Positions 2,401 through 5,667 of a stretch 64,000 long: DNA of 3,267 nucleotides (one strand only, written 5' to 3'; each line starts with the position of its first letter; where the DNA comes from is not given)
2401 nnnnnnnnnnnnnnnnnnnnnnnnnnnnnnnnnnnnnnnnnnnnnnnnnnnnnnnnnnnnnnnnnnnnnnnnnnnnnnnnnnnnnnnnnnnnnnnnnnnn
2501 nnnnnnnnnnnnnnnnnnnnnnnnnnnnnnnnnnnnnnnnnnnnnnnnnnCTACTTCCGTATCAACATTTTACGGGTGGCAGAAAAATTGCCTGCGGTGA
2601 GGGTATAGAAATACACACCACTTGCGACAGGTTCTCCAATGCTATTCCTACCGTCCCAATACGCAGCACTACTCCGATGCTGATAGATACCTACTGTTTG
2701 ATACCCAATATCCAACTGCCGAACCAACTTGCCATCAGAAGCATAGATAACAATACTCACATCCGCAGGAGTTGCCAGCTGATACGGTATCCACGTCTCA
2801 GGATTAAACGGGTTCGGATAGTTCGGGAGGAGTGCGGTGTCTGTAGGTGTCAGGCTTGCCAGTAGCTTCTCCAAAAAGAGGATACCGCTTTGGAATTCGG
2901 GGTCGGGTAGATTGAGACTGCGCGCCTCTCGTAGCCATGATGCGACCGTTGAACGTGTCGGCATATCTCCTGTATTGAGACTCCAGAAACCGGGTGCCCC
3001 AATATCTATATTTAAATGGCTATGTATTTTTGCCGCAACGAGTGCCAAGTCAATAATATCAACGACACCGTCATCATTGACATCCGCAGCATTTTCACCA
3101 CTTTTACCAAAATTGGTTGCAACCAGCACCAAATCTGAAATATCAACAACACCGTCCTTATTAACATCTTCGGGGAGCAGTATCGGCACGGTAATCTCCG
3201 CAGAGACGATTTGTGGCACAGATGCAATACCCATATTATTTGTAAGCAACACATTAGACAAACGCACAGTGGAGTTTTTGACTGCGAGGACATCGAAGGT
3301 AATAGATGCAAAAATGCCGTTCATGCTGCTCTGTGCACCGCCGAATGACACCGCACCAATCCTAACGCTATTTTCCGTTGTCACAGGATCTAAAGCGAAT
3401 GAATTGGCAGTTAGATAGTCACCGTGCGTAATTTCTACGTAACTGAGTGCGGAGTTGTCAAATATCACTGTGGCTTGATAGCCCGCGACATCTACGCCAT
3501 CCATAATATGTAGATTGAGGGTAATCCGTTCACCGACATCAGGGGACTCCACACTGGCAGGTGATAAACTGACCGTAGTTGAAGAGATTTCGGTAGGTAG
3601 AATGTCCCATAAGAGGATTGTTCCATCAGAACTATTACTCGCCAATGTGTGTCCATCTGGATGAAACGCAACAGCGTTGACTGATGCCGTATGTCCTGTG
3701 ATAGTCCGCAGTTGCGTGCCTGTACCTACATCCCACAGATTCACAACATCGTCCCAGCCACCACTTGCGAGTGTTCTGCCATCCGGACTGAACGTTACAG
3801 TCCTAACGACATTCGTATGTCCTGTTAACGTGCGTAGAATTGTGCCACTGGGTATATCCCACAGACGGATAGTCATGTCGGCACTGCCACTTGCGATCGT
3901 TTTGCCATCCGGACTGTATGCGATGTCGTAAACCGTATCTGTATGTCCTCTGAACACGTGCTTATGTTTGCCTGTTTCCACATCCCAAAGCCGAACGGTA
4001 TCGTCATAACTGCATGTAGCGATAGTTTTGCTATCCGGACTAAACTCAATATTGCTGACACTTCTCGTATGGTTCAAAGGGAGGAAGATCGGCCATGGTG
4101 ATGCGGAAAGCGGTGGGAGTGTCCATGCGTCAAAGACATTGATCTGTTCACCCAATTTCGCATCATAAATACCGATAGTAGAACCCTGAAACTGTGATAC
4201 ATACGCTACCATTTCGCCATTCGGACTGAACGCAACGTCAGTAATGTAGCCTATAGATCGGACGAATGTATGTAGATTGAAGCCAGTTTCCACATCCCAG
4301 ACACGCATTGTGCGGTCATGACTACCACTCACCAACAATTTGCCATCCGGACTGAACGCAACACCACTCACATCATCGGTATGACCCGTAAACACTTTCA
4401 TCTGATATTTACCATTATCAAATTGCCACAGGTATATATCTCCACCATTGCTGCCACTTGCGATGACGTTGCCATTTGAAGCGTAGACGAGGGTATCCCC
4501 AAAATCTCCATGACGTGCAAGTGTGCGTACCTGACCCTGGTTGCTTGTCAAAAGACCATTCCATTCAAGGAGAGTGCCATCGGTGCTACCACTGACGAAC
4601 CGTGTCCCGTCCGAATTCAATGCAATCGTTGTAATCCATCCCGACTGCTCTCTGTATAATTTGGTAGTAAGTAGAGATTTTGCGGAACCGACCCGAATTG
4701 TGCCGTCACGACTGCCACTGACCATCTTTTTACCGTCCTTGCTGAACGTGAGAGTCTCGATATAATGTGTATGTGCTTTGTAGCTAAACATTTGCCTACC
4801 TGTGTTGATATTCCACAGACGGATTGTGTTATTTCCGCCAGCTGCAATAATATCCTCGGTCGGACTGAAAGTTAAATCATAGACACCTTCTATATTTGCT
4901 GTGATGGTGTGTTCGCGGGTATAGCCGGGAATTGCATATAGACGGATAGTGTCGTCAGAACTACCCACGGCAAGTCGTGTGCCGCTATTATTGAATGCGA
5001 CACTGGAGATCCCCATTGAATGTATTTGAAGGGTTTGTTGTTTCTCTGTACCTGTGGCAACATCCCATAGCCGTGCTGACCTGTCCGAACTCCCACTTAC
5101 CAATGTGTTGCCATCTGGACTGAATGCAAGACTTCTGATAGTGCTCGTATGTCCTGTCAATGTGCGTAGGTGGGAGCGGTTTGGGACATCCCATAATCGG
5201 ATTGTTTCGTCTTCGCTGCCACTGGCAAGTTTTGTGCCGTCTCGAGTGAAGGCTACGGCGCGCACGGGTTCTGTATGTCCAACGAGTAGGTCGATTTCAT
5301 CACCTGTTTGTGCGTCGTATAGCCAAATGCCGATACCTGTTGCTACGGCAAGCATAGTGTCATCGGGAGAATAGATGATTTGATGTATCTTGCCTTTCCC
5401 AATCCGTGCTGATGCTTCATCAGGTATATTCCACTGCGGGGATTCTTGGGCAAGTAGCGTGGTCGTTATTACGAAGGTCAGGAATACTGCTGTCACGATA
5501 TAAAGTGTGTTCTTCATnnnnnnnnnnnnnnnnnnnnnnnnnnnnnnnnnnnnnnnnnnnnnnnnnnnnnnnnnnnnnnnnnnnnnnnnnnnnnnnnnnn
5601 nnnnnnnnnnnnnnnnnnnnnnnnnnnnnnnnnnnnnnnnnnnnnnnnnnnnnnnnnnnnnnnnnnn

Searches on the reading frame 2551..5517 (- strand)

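Call 29: search_protein_families(library=ncbifam, proteins=[window:2551-5517:-], max_evalue=0.00001)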
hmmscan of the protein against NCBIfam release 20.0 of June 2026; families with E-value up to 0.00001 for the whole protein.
window:2551-5517:- (988 aa): 8 families
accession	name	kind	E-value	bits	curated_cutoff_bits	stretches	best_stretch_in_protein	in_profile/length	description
TIGR02800.1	propeller_TolB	equivalog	2.3e-12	46.6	343.15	0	491-584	197-294/418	Tol-Pal system beta propeller repeat protein TolB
TIGR04183.1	Por_Secre_tail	domain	3e-10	39.9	23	1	900-986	2-71/72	T9SS type A sorting domain-containing protein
TIGR03866.1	PQQ_ABC_repeats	subfamily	2e-09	36.9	287.3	0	490-639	46-196/310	PQQ-dependent catabolism-associated beta-propeller protein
NF002183.0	PRK01029.1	equivalog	5.7e-07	28.9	405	0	425-522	283-367/429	Tol-Pal system protein TolB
TIGR02608.1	delta_60_rpt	domain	5.8e-07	29.3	76.5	0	381-401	1-21/55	delta-60 repeat domain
NF033523.0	lasso_peptidase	equivalog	2.5e-06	26.6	400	0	569-628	88-149/638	Atxe2 family lasso peptide isopeptidase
NF033707.1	T9SS_sortase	equivalog_domain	4.2e-06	24.7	420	1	898-975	1000-1077/1095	type IX secretion system sortase PorU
NF053518.1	DipepPtdsDpp5Prph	equivalog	7e-06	24.8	900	0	416-542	188-313/655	dipeptidyl-peptidase Dpp5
